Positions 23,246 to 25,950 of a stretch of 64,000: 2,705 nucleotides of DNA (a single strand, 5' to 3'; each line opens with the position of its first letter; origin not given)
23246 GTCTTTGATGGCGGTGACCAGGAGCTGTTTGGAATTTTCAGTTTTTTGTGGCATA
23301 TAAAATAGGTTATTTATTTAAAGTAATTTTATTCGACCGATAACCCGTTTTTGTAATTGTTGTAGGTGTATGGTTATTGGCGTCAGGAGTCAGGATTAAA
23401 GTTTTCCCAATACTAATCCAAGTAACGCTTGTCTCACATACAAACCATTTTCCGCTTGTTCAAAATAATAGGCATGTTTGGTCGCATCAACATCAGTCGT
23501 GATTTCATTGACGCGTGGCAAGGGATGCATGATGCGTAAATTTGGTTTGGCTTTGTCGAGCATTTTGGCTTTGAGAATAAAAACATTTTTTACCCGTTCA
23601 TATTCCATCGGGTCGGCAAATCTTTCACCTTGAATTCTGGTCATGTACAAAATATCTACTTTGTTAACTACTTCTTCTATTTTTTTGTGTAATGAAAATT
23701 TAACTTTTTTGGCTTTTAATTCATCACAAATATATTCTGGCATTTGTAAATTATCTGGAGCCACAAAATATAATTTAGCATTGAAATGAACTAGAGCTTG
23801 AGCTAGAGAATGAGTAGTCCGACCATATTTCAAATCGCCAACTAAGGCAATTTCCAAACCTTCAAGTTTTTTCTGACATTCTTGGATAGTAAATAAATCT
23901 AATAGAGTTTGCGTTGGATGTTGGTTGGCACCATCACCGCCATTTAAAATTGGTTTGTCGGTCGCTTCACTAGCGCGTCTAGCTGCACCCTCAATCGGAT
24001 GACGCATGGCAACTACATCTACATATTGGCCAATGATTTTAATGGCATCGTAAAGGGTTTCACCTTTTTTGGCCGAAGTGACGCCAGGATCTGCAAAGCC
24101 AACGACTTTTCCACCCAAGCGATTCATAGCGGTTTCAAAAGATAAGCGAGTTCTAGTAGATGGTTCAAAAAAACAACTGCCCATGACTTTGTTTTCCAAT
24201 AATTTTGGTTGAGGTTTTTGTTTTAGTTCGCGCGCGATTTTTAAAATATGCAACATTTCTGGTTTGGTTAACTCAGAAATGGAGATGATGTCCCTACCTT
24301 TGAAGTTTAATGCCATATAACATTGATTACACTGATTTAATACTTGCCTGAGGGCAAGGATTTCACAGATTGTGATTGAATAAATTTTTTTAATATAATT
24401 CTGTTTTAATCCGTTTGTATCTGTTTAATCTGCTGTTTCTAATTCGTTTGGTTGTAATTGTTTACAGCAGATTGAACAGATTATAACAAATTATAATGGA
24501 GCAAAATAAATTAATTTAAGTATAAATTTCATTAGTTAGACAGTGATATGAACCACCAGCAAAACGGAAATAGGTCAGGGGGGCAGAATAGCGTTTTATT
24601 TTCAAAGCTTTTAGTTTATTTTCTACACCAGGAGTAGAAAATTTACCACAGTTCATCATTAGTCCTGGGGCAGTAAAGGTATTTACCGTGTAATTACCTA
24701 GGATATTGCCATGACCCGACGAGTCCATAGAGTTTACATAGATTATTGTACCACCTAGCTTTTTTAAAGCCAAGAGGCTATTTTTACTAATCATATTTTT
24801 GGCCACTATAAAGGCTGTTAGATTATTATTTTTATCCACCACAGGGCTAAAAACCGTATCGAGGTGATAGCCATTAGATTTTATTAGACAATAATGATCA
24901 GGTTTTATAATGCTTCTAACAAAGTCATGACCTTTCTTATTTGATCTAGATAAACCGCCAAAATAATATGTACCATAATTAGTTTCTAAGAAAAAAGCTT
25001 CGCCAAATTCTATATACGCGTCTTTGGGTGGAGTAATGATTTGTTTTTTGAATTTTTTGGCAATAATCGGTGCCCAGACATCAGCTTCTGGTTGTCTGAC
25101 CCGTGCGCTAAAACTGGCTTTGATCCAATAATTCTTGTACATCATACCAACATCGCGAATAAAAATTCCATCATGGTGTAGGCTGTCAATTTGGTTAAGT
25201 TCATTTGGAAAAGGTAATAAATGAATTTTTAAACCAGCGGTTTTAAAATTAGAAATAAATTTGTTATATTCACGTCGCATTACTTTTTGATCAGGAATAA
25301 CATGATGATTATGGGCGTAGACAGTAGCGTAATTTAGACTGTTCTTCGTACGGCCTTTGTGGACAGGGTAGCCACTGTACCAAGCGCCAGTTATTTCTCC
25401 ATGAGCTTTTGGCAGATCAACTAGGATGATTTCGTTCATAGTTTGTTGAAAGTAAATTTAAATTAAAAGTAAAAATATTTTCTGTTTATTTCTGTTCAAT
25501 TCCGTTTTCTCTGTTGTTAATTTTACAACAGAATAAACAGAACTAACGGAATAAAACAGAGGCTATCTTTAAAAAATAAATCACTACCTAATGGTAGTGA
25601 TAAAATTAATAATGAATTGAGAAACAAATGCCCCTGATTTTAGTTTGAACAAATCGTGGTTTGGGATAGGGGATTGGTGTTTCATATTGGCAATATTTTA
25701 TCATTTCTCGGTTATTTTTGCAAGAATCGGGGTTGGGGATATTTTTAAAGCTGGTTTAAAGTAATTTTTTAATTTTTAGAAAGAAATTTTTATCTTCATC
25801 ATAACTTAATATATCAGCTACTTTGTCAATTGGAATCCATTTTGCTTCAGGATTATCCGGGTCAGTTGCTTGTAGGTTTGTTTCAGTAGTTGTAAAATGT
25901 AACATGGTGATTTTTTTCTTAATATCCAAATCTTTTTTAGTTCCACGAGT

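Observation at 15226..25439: Pyrimidine de novo cluster with carbamate kinase and ornithine carbamoyltransferase embedded; an amidinotransferase-family gene follows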

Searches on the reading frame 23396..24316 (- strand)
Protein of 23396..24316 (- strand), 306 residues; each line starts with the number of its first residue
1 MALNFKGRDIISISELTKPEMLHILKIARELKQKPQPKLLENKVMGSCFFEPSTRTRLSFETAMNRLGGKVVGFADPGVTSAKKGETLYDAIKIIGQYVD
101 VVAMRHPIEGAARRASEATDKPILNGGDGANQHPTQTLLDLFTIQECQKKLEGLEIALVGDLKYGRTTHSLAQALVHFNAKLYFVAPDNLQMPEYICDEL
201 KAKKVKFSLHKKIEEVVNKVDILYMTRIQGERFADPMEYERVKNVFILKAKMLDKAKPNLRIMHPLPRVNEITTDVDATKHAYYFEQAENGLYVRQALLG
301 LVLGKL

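Call 3: search_protein_families(library=ncbifam, proteins=[window:23396-24316:-])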
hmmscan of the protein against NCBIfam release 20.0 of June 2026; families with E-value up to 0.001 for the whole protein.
window:23396-24316:- (306 aa): 17 families
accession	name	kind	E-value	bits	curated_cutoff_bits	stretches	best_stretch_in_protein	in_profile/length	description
TIGR00670.1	asp_carb_tr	equivalog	1.7e-113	378.8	236.95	1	8-303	1-303/304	aspartate carbamoyltransferase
NF002032.1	PRK00856.1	equivalog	1.2e-96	323.4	263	1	8-302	1-296/297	aspartate carbamoyltransferase catalytic subunit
NF006046.0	PRK08192.1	equivalog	7.7e-82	275.2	512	1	4-304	3-318/339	aspartate carbamoyltransferase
NF008853.0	PRK11891.1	equivalog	1.4e-69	234.8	560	1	33-304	118-399/430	aspartate carbamoyltransferase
NF001986.0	PRK00779.1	subfamily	9.8e-50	169.4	306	1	6-304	4-305/307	ornithine carbamoyltransferase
TIGR00658.1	orni_carb_tr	equivalog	6.6e-47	160.2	280.85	1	8-303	1-303/304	ornithine carbamoyltransferase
NF009916.0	PRK13376.1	equivalog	5e-41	140.8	800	1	2-306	2-336/525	bifunctional aspartate carbamoyltransferase catalytic subunit/aspartate carbamoyltransferase regulatory subunit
TIGR04384.1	putr_carbamoyl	exception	5.4e-40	137.5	500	1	9-300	1-304/330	putrescine carbamoyltransferase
NF010387.0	PRK13814.1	equivalog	4.9e-35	120.9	660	1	40-303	43-303/310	aspartate carbamoyltransferase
NF011380.0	PRK14805.1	equivalog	6.6e-27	94.4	421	1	9-304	3-301/302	ornithine carbamoyltransferase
NF003286.0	PRK04284.1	subfamily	2.3e-25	89.4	515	1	4-277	3-285/332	ornithine carbamoyltransferase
NF002470.0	PRK01713.1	equivalog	8e-20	71.5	545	1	1-295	1-303/334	ornithine carbamoyltransferase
NF003384.0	PRK04523.1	equivalog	1.4e-15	57.2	288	1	8-303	4-333/336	N-acetylornithine carbamoyltransferase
NF011379.0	PRK14804.1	equivalog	1.7e-13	50.4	373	1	10-299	9-305/311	ornithine carbamoyltransferase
NF009213.0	PRK12562.1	subfamily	5.4e-12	45.8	559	1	10-274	9-283/334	ornithine carbamoyltransferase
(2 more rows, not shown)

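Call 4: search_protein_families(library=pfam, proteins=[window:23396-24316:-])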
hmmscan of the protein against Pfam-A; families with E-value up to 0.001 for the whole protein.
window:23396-24316:- (306 aa): 2 families
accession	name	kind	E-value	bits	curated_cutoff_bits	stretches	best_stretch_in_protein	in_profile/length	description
PF02729.26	OTCace_N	-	7.7e-45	153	29.9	1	8-146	1-148/148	Aspartate/ornithine carbamoyltransferase, carbamoyl-P binding domain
PF00185.30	OTCace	-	3.6e-36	125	29.4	1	152-300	1-155/157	Aspartate/ornithine carbamoyltransferase, Asp/Orn binding domain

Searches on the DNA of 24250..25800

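Call 84: search_rna_families(source=window, start=24250, end=25800, threshold=evalue, max_evalue=5)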
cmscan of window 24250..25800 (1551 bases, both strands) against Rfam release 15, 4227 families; matches with E-value up to 5: 13.
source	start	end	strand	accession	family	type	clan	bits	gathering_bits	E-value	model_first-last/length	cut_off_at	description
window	25470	25571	-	RF04099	MIR837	Gene; miRNA;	-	26.4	117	0.013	1-122/122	no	MIR837 microRNA precursor family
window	25470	25571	+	RF04099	MIR837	Gene; miRNA;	-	25.3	117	0.026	1-122/122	no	MIR837 microRNA precursor family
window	25475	25566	+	RF04205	MIR2606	Gene; miRNA;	-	24.7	139.7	0.7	1-165/165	no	MIR2606 microRNA precursor family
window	25468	25570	-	RF01859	Phe_leader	Cis-reg; leader;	-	24.5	55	0.24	1-125/125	no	Phenylalanine leader peptide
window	24420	24480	-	RF03789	MIR5269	Gene; miRNA;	-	20.9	60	0.98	1-80/80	no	MIR5269 microRNA precursor family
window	24400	24500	-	RF04097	MIR2630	Gene; miRNA;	-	20.8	144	0.23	46-183/229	no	MIR2630 microRNA precursor family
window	24419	24483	+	RF04130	MIR7996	Gene; miRNA;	-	18.7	119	2.2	1-190/190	no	MIR7996 microRNA precursor family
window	24400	24500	+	RF04097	MIR2630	Gene; miRNA;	-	18.4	144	0.87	46-183/229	no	MIR2630 microRNA precursor family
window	24428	24480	+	RF04332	Plastid-rpoB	Cis-reg;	-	18.4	45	3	1-49/49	no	Plastid-rpoB 5UTR RNA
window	25474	25567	+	RF03933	MIR6445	Gene; miRNA;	-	18.1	100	2.4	1-117/117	no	MIR6445 microRNA precursor family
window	24413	24489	+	RF04127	MIR8007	Gene; miRNA;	-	17.5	195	2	1-226/226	no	MIR8007 microRNA precursor family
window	24413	24490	+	RF00927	mir-582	Gene; miRNA;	-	17.3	84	4.4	1-83/83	no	mir-582 microRNA precursor family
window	25490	25551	-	RF04067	mir-4520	Gene; miRNA;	-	16.8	90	1.7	1-70/70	no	mir-4520 microRNA precursor family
